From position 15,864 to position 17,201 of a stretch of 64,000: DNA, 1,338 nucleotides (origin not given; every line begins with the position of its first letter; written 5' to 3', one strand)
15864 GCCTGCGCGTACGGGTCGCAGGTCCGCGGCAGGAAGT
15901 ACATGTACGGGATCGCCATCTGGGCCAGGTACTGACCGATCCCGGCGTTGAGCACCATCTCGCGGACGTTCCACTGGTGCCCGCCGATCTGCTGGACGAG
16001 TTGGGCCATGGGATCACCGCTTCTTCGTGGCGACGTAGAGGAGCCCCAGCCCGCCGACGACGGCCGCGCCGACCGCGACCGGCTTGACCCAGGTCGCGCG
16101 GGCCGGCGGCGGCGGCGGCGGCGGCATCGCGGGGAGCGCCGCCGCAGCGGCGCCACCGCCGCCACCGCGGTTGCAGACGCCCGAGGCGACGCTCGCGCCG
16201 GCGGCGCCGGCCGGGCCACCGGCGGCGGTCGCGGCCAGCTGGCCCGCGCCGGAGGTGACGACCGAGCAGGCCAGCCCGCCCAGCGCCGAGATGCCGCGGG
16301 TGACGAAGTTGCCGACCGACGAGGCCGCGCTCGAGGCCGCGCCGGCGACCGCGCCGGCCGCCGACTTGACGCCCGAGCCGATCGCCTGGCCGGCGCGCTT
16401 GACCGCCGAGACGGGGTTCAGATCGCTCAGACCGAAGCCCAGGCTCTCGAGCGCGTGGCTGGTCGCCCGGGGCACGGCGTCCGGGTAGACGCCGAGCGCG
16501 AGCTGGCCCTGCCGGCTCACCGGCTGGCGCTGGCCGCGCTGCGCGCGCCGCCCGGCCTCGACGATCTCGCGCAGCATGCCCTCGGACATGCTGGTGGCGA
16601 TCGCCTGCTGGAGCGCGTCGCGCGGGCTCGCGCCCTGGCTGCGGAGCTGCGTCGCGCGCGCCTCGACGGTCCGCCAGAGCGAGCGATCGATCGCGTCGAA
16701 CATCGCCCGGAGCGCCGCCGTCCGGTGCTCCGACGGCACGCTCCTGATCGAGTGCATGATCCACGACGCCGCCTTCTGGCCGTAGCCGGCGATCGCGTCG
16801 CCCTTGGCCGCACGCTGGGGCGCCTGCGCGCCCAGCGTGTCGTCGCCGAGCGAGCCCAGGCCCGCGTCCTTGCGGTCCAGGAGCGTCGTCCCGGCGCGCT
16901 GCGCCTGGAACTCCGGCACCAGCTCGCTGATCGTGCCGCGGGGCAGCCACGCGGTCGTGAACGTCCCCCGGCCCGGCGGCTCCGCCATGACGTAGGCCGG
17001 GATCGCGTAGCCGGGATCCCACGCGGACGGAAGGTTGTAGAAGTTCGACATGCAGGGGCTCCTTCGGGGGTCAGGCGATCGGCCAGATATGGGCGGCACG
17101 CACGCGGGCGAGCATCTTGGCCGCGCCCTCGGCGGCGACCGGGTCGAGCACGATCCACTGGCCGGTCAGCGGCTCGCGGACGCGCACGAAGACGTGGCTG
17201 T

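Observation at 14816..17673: Wall-binding and protease modules inside the virion operon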

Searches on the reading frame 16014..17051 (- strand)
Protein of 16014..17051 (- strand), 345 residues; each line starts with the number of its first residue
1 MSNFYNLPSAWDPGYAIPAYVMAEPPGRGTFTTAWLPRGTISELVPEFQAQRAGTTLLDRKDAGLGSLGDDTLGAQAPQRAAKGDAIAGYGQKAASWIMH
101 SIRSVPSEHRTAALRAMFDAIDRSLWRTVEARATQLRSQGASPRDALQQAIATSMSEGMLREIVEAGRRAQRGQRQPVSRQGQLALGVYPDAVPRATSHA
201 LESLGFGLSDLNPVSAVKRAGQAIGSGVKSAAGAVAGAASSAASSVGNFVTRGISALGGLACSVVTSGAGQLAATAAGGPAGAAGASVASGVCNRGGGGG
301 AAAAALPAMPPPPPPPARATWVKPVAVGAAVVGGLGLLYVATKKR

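Call 9: search_protein_families(library=pfam, max_evalue=1, proteins=[window:16014-17051:-])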
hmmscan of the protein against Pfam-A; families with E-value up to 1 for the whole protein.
window:16014-17051:- (345 aa): 1 family
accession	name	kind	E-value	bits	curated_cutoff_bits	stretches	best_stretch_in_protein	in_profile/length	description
PF22491.1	DUF6988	-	0.17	12.1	27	1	112-166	25-80/167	Family of unknown function (DUF6988)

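Call 10: search_protein_families(library=phrogs, max_evalue=0.1, proteins=[window:16014-17051:-])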
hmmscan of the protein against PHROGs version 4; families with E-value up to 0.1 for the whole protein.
window:16014-17051:- (345 aa): 1 family
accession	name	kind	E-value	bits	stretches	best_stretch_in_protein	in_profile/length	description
phrog_167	-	tail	0.012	14.3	1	74-288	538-710/1555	tail length tape measure protein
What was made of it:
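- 16014..17051 (-): gpC: 345-aa tail-anchored protein. Conserved N-terminal motif and helical domain, a Gly/Ala/Pro-rich linker, and a C-terminal membrane segment (residues 324-342) followed by KKR. Function unknown. No Pfam or PHROG family (calls 9, 10).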
